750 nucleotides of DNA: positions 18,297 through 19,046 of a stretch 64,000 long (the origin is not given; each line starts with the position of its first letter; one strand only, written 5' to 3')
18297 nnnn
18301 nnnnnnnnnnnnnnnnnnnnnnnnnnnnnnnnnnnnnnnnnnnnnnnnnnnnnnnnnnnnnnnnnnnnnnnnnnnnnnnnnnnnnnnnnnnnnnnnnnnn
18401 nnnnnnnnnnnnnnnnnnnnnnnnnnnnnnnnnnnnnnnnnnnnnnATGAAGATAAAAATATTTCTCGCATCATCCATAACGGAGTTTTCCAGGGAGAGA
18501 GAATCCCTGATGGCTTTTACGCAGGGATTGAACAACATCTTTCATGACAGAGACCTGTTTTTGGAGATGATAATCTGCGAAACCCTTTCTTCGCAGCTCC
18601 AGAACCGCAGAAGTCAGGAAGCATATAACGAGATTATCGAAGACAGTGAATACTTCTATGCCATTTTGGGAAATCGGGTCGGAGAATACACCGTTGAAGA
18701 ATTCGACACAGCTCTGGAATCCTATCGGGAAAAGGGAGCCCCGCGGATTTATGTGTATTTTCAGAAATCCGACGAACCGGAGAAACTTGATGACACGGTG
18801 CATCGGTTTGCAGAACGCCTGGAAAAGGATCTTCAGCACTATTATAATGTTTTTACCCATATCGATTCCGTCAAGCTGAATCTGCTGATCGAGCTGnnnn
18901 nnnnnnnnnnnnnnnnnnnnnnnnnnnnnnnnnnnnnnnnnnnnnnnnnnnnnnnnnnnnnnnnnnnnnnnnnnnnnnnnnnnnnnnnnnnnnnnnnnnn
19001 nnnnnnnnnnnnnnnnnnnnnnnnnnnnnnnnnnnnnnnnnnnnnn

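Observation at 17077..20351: Low-GC two-gene islet: DUF4143 AAA ATPase plus DUF4062/TIR-like-coiled-coil-TPR protein (split STAND-like defence candidate)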

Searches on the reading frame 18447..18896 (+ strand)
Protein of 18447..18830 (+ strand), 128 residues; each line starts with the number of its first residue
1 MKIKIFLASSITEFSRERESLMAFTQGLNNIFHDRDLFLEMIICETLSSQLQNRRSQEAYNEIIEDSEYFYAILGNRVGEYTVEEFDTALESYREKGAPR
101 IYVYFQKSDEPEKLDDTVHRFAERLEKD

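Call 3: search_protein_families(library=pfam, proteins=[window:18447-18830:+], max_evalue=1)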
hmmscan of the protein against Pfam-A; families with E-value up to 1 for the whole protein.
window:18447-18830:+ (128 aa): 3 families
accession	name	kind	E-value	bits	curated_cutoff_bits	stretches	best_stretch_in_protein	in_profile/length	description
PF13271.11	DUF4062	-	1e-06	29.3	24.7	1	4-81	1-67/82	Domain of unknown function (DUF4062)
PF06831.19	H2TH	-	0.048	14.1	34.7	1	26-64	37-75/93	Formamidopyrimidine-DNA glycosylase H2TH domain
PF20515.4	2OG-FeII_Oxy_6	-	0.15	12.5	27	1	44-110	50-117/211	Tet-like 2OG-Fe(II) oxygenase superfamily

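Call 73: predict_structure(alignment_id=A5)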
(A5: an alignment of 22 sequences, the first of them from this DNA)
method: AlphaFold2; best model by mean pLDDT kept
length: 150 residues; sequences in the alignment: 22
mean_pLDDT: 88.8   pTM: 0.85
mean pLDDT of the five models: 88.8, 87.9, 87.7, 87.3, 85.5
residues with pLDDT >= 90: 100; 70-90: 39; 50-70: 8; < 50: 3
segments of 3 or more residues with pLDDT < 50: 51-53
pLDDT, mean of each block of 10 residues (from residue 1): 92 89 93 86 67 65 95 93 93 96 93 90 91 93 94
secondary structure, 60 per line:
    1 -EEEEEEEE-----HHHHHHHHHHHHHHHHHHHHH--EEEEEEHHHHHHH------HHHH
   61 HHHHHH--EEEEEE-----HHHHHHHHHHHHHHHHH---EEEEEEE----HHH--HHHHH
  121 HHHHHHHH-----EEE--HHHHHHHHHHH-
elements in order: E2-9 H15-35 E38-43 H44-50 H57-66 E69-74 H80-96 E100-106 H116-128 E134-136 H139-149

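Call 78: fold_search(model_id=the predicted structure, library=pdb)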
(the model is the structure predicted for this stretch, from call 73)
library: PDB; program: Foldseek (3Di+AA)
matches with E <= 10: 1547; with E <= 0.001: 0
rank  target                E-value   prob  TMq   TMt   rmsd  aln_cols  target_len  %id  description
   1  6dqi_A                1.7e-03  0.97  0.38  0.34   8.2       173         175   13  Crystal structure of SsuE FMN reductase Y118A mutant in apo form. (released 2019-01-09)
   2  6dqp_A                1.9e-03  0.97  0.40  0.37   7.9       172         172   13  Crystal structure of SsuE FMN reductase Delta118 mutant in apo form (released 2019-01-09)
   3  5whb_G                2.0e-03  0.99  0.47  0.45   6.8       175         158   11  KRas G12V, bound to GDP and miniprotein 225-11(A30R) (released 2018-01-03)
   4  9rkj_H                2.3e-03  0.99  0.48  0.48   6.3       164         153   14  Crystal Structure of compound 3-mediated ternary complex of KRAS G12R GCP with pVHL:ElonginC:ElonginB (released 2025-11-12)
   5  7c7j_A                3.0e-03  1.00  0.51  0.47   5.9       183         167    9  Crystal structure of SHANK3 SPN domain in complex with GTP-bound Rap1b(G12V,Q63E) (released 2021-05-05)
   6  5whb_A                3.9e-03  0.99  0.49  0.46   7.0       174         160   13  KRas G12V, bound to GDP and miniprotein 225-11(A30R) (released 2018-01-03)
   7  5whd_D                4.7e-03  1.00  0.53  0.52   5.7       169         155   10  Crystal structure of KRas G12V/D38P, bound to GDP (released 2018-01-03)
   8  1t0i_A                5.0e-03  0.99  0.49  0.42   7.3       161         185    9  YLR011wp, a Saccharomyces cerevisiae NA(D)PH-dependent FMN reductase (released 2004-06-22)
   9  1u90_B                5.0e-03  0.99  0.49  0.45   7.6       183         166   12  Crystal structures of Ral-GppNHp and Ral-GDP reveal two novel binding sites that are also present in Ras and Rap (released 2004-11-23)
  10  6p0k                  5.3e-03  1.00  0.54  0.49   6.4       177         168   15  Crystal structure of GDP-bound human RalA in a covalent complex with aryl sulfonyl fluoride compounds. (released 2020-03-04)
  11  5wha_J                5.7e-03  0.99  0.49  0.49   5.7       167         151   12  KRas G12V, bound to GDP and miniprotein 225-11 (released 2018-01-03)
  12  1q21                  5.7e-03  0.92  0.40  0.36   9.2       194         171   11  CRYSTAL STRUCTURES AT 2.2 ANGSTROMS RESOLUTION OF THE CATALYTIC DOMAINS OF NORMAL RAS PROTEIN AND AN ONCOGENIC MUTANT CO (released 1992-07-15)
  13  5wha_A                6.1e-03  0.98  0.47  0.46   6.7       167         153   12  KRas G12V, bound to GDP and miniprotein 225-11 (released 2018-01-03)
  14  6p0j                  6.9e-03  0.99  0.53  0.48   6.8       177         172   15  Crystal structure of GDP-bound human RalA (released 2020-03-04)
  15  1u8y_B                6.9e-03  0.99  0.51  0.47   6.8       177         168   14  CRystal structures of Ral-GppNHp and Ral-GDP reveal two novel binding sites that are also present in Ras and Rap (released 2004-11-23)
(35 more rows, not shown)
